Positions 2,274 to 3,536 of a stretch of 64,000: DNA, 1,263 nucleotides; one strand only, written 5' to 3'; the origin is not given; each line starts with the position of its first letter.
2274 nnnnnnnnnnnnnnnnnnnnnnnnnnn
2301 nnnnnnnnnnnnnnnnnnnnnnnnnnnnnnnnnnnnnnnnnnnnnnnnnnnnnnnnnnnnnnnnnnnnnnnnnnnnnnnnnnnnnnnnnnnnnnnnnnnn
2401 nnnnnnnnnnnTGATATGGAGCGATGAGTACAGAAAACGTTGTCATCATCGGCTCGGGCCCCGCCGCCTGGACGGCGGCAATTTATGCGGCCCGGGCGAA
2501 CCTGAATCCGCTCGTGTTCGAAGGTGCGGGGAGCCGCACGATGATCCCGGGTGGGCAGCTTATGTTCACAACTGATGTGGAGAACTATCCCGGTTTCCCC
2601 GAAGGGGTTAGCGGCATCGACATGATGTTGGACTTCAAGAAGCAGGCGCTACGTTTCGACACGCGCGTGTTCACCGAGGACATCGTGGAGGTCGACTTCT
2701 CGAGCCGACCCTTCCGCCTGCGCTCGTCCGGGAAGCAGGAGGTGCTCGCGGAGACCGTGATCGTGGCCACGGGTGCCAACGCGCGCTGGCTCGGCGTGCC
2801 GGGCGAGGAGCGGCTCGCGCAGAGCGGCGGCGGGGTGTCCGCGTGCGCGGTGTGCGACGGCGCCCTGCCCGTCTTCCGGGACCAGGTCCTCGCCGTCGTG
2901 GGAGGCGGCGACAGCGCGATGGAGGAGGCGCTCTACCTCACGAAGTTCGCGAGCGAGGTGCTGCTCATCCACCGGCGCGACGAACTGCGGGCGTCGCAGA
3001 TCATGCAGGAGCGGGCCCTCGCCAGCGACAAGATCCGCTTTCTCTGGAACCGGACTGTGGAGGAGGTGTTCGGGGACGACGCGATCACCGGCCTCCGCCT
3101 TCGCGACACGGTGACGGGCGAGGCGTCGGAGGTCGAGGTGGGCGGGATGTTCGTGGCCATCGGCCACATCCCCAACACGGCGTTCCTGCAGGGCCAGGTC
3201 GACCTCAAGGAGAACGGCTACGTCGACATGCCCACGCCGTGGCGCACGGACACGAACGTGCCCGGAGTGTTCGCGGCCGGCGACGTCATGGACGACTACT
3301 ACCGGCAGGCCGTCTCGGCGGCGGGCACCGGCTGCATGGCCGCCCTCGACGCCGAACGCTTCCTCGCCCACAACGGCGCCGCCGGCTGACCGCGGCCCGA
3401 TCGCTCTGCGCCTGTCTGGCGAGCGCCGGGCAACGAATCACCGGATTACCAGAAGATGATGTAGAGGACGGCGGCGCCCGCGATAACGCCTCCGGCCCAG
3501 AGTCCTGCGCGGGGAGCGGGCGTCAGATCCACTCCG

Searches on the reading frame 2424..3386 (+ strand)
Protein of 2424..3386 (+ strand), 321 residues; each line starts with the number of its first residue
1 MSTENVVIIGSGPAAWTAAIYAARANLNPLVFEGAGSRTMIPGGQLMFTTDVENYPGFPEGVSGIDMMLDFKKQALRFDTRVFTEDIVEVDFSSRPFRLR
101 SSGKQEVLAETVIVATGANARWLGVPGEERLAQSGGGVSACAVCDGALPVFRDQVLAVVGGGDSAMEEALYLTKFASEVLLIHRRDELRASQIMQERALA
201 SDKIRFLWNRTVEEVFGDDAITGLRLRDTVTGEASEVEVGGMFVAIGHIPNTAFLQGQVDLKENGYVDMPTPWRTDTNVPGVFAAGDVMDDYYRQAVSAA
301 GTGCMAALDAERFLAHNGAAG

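Call 4: search_protein_families(library=pfam, proteins=[window:2424-3386:+], max_evalue=1)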
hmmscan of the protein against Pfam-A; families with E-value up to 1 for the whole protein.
window:2424-3386:+ (321 aa): 13 families
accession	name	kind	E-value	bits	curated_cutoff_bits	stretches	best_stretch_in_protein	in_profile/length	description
PF07992.20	Pyr_redox_2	-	3.1e-51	175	26.1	1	5-303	2-291/291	Pyridine nucleotide-disulphide oxidoreductase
PF13738.12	Pyr_redox_3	-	1.6e-18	67.5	30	1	84-286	101-305/305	Pyridine nucleotide-disulphide oxidoreductase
PF00070.33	Pyr_redox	-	3.1e-17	63.3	22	1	156-227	2-80/82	Pyridine nucleotide-disulphide oxidoreductase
PF03486.20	HI0933_like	-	2.6e-05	24.3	50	1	5-42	2-42/244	HI0933-like protein Rossmann domain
PF00890.30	FAD_binding_2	-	0.00012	21.9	20.4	1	6-37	2-33/414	FAD binding domain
PF13450.12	NAD_binding_8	-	0.0003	21.4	21.9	1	8-34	1-27/68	NAD(P)-binding Rossmann-like domain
PF12831.13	FAD_oxidored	-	0.00057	19.7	27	1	6-45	2-37/416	FAD dependent oxidoreductase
PF01134.28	GIDA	-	0.0011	18.5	22.1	0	5-31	1-27/391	Glucose inhibited division protein A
PF01946.23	Thi4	-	0.01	15.5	26.2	1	4-35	18-50/235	Thi4 family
PF13241.12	NAD_binding_7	-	0.028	15.4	22.1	0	152-188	6-44/104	Putative NAD(P)-binding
PF01266.30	DAO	-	0.028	14.4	27.9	0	6-34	2-30/353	FAD dependent oxidoreductase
PF13434.12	Lys_Orn_oxgnase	-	0.04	13.5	21.3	0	83-189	114-226/339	L-lysine 6-monooxygenase/L-ornithine 5-monooxygenase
PF04820.20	Trp_halogenase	-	0.085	12.1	21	1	5-25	1-21/458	Tryptophan halogenase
